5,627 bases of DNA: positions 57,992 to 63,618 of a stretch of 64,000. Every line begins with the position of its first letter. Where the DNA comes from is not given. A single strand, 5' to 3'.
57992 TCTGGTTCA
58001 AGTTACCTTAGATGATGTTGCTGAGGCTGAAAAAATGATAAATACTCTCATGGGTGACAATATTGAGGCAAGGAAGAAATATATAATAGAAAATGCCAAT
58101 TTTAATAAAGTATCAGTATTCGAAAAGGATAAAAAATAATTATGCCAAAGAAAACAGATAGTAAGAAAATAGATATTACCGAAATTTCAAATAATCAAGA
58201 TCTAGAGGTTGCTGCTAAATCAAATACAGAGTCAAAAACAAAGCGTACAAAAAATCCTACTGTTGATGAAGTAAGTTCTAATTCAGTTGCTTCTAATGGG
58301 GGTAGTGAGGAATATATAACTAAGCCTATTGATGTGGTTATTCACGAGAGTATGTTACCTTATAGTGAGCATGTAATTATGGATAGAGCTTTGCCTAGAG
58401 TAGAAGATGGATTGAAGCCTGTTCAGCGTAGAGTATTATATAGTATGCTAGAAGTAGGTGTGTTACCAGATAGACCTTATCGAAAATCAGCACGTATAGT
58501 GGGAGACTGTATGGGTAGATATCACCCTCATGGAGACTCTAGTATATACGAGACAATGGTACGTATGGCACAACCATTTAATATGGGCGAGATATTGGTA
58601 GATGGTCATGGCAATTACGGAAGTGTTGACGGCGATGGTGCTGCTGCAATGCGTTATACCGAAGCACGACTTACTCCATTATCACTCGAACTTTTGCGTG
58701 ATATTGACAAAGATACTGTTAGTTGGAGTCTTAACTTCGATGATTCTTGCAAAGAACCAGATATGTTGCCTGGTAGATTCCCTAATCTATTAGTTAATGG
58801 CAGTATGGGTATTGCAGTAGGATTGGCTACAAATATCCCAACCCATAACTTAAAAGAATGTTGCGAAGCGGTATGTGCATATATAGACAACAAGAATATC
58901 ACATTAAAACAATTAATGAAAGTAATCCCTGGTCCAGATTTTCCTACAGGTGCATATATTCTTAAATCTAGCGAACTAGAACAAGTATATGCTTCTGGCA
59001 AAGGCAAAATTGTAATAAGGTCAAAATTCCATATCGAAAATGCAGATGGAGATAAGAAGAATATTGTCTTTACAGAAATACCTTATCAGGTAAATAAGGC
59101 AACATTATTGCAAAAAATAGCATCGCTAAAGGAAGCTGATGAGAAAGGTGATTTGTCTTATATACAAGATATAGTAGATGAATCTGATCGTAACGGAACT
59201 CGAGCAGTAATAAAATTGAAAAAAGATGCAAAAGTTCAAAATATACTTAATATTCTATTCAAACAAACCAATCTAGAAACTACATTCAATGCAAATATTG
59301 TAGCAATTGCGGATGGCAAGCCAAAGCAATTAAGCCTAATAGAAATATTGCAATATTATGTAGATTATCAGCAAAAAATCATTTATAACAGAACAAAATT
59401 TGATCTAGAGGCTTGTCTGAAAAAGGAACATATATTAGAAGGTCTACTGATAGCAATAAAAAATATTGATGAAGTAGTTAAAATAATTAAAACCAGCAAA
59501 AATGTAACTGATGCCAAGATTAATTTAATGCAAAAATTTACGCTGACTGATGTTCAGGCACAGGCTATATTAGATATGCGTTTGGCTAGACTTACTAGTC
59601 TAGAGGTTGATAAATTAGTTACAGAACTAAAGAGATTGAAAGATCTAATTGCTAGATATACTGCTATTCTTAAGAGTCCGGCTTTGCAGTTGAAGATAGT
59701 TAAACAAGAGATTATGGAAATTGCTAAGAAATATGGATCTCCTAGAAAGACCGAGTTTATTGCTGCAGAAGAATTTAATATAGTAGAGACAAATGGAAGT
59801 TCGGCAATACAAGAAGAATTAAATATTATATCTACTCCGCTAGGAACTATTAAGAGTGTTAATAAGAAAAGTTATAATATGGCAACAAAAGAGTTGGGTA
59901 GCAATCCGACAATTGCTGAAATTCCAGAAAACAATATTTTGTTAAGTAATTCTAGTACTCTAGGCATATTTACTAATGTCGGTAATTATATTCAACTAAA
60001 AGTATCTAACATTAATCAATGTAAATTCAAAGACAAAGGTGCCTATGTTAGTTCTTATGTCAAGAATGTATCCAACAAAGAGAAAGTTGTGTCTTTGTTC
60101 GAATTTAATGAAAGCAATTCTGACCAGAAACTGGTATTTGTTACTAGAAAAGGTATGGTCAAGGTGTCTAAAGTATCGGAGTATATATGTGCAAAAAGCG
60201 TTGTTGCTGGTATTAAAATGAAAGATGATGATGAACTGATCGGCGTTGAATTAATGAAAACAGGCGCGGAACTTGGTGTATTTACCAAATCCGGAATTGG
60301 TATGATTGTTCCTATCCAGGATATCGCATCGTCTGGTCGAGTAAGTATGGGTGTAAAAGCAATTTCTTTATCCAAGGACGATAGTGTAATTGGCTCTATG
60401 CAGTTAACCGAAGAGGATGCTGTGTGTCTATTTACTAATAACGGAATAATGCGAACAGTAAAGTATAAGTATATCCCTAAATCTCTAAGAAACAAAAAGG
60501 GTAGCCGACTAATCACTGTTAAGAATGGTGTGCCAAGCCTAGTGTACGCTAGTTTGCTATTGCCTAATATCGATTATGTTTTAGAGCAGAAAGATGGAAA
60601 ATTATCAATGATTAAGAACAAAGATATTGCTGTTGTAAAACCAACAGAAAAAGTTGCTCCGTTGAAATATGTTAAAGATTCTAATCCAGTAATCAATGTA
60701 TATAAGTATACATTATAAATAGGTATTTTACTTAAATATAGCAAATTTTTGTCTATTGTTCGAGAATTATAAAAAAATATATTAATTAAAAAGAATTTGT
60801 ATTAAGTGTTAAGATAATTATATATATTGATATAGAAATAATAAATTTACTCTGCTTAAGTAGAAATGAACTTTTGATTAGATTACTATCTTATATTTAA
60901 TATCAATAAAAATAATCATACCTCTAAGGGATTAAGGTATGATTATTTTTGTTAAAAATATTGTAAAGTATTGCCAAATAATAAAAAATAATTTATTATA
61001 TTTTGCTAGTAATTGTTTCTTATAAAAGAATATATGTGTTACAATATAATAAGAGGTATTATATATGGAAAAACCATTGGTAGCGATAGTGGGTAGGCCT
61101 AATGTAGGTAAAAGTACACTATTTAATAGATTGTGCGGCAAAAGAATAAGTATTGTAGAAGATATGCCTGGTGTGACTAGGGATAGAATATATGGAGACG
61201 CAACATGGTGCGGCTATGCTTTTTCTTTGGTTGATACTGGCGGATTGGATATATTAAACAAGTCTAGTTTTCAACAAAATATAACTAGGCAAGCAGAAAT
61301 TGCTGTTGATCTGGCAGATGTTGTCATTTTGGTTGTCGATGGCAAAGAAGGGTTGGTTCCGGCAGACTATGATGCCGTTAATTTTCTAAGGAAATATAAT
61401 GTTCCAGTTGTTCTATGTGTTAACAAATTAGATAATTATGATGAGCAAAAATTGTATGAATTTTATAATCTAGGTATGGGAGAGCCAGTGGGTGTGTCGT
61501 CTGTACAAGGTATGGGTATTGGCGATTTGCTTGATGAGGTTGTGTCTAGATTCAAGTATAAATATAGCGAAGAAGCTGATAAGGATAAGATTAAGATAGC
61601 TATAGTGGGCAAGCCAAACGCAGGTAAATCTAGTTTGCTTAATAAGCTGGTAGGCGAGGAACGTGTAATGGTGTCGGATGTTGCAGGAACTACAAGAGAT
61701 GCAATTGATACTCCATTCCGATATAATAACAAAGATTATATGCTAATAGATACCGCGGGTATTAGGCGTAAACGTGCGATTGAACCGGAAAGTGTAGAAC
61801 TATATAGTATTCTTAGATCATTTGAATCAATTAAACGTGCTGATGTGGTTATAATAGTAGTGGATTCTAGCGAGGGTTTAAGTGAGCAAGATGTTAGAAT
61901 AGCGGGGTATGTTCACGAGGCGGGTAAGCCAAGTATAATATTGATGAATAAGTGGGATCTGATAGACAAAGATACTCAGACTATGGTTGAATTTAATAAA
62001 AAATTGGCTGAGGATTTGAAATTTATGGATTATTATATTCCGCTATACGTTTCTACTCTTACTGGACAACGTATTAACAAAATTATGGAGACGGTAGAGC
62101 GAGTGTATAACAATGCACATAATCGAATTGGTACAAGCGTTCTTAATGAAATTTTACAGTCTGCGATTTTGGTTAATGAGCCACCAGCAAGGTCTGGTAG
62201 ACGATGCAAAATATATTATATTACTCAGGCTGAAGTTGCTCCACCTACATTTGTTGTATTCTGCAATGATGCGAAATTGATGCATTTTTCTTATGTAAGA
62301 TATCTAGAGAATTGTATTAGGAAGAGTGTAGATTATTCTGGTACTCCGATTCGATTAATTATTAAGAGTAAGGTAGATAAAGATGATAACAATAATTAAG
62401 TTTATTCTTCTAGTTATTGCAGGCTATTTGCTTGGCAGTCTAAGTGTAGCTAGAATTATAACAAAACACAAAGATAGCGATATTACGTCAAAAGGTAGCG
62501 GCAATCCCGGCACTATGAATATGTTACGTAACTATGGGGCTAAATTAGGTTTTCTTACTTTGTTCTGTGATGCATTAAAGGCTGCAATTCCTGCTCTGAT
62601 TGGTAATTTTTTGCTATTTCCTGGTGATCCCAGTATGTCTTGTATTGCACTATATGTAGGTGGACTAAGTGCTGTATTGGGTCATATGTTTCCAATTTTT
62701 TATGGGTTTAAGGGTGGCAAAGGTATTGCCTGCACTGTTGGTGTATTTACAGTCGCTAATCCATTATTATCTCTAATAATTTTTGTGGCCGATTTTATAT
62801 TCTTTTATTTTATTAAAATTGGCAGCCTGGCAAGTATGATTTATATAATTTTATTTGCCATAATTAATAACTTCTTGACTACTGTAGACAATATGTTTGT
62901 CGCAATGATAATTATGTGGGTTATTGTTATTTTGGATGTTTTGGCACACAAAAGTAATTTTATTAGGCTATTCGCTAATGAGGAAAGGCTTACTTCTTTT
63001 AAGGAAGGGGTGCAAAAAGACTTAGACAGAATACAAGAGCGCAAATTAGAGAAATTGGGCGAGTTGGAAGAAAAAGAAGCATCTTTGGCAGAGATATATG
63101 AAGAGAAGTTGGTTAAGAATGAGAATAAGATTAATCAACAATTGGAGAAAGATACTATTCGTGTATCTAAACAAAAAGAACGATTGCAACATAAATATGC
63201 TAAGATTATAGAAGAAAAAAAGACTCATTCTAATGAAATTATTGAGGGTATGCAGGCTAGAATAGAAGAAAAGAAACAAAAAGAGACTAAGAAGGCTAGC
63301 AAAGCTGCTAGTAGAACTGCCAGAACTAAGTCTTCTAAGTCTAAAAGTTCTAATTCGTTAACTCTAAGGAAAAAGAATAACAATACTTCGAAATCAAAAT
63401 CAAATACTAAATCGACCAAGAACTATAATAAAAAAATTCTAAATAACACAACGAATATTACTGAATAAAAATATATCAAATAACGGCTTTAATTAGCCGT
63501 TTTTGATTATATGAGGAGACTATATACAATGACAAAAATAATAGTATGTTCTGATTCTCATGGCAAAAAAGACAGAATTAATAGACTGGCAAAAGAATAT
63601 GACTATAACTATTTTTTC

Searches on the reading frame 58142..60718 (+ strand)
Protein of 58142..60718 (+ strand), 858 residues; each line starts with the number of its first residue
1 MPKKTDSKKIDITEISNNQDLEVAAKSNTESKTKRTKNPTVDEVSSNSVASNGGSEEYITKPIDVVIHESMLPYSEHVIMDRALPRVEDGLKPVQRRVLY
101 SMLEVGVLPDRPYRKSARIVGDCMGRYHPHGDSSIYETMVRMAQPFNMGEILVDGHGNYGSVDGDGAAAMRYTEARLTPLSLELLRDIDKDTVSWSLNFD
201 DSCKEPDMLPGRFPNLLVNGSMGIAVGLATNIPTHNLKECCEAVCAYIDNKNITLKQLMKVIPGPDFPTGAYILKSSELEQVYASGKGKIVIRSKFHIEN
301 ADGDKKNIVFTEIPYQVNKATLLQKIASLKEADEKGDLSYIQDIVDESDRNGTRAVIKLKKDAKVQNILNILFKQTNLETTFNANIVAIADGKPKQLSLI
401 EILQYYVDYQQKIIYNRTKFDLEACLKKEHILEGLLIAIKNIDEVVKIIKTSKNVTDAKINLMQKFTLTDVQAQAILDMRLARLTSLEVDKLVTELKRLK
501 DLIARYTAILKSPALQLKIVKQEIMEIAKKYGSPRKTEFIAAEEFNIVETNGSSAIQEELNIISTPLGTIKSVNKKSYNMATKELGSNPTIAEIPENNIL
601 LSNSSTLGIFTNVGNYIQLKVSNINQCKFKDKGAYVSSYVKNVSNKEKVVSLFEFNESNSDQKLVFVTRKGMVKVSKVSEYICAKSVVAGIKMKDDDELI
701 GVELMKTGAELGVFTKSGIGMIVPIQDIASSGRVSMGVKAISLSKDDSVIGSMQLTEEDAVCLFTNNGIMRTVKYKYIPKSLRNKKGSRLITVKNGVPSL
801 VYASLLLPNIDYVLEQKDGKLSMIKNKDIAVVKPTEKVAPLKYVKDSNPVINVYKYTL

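Call 77: search_protein_families(library=pfam, proteins=[window:58142-60718:+], max_evalue=0.001)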
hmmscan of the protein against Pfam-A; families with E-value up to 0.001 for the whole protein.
window:58142-60718:+ (858 aa): 2 families
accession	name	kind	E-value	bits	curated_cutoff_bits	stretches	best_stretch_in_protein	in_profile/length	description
PF00521.26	DNA_topoisoIV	-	2.5e-152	508.2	31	1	82-524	1-431/432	DNA gyrase/topoisomerase IV, subunit A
PF03989.18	DNA_gyraseA_C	-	2.5e-16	59.3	27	2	663-703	2-45/48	DNA gyrase C-terminal domain, beta-propeller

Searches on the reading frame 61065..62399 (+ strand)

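Call 77: search_protein_families(library=pfam, proteins=[window:61065-62399:+], max_evalue=0.001)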
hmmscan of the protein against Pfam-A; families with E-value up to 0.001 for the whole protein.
window:61065-62399:+ (444 aa): 19 families
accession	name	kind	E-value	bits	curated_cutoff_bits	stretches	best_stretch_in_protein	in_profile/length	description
PF01926.29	MMR_HSR1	-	3.8e-61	204.6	21.9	2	177-296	1-113/113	50S ribosome-binding GTPase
PF02421.24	FeoB_N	-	2.1e-33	115.5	27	2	6-130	3-123/156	Ferrous iron transport protein B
PF14714.11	KH_dom-like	-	6.1e-33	113.4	27.3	1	354-434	1-81/81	KH-domain-like of EngA bacterial GTPase enzymes, C-terminal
PF00009.33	GTP_EFTU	-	5.7e-26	91.7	26.5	2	32-133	50-142/188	Elongation factor Tu GTP binding domain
PF00350.29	Dynamin_N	-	2.2e-17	64.1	27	1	178-212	1-34/168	Dynamin family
PF03193.22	RsgA_GTPase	-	6.2e-13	49.4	30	1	107-234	48-169/174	RsgA GTPase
PF04548.22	AIG1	-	3.7e-09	36.6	27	0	7-106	4-105/212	AIG1 family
PF08477.19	Roc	-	1.1e-07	32.5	27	0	177-241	1-74/119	Ras of Complex, Roc, domain of DAPkinase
PF19993.5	DO-GTPase2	-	8.8e-07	29.3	27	0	178-195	3-20/226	Double-GTPase 2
PF02492.25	cobW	-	2.4e-06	27.7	20.7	1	221-316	82-174/180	CobW/HypB/UreG, nucleotide-binding domain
PF00071.28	Ras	-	3.1e-06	27.3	21.6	0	177-345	1-157/162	Ras family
PF00025.27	Arf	-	8.6e-06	25.8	22.3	0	173-342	12-168/174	ADP-ribosylation factor family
PF00005.33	ABC_tran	-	8.9e-06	26.8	25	0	177-201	13-37/137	ABC transporter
PF09439.16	SRPRB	-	1.4e-05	25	25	0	176-238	4-61/178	Signal recognition particle receptor beta subunit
PF16897.10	MMR_HSR1_Xtn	-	1.5e-05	25.4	35.2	0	103-160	47-101/106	C-terminal region of MMR_HSR1 domain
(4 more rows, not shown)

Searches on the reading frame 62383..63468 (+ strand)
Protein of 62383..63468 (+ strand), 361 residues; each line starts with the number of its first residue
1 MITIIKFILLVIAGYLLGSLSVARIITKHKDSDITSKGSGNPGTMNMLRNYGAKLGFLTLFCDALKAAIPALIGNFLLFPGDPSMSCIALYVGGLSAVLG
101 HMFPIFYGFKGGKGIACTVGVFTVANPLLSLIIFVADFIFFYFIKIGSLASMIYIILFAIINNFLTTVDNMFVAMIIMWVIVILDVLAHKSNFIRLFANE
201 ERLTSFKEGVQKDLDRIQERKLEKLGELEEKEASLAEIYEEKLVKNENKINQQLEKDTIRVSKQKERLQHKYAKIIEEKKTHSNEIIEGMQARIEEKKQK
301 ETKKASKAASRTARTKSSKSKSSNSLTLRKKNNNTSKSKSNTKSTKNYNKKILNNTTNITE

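Call 77: search_protein_families(library=pfam, proteins=[window:62383-63468:+], max_evalue=0.001)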
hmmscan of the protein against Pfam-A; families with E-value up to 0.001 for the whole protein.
window:62383-63468:+ (361 aa): 1 family
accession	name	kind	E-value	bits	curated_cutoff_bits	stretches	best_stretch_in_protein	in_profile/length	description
PF02660.20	G3P_acyltransf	-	1.7e-41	142.5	24.1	1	14-196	2-164/164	Glycerol-3-phosphate acyltransferase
